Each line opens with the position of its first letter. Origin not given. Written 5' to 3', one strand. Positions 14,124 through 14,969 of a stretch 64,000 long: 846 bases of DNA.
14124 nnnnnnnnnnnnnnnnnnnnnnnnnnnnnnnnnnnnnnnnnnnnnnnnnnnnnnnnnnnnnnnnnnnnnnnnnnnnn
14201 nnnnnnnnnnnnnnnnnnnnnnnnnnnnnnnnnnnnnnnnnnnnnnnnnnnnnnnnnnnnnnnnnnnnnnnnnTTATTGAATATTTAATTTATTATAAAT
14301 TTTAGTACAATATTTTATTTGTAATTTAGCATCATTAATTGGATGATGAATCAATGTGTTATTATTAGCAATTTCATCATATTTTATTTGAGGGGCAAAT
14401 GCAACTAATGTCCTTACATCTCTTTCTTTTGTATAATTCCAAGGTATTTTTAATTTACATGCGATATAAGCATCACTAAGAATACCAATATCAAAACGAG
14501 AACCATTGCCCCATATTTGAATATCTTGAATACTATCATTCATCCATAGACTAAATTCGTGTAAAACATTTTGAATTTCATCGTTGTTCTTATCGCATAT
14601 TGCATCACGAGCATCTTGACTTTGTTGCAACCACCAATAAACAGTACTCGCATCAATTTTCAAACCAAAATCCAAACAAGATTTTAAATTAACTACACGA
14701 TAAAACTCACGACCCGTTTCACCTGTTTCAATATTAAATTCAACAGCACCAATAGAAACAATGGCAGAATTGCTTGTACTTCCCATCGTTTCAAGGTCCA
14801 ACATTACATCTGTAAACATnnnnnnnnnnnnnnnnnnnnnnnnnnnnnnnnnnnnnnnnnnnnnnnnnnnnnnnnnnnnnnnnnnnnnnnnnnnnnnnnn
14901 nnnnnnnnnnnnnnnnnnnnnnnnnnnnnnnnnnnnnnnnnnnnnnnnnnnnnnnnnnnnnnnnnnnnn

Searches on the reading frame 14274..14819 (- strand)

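Call 85: search_protein_families(library=pfam, proteins=[window:14274-14819:-], max_evalue=0.001)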
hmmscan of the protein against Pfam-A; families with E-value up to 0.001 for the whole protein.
window:14274-14819:- (181 aa): 1 family
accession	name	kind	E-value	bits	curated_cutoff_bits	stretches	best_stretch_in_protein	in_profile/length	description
PF16473.11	Rv2179c-like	-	2.6e-54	184.1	27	1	4-174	2-176/177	3'-5' exoribonuclease Rv2179c-like domain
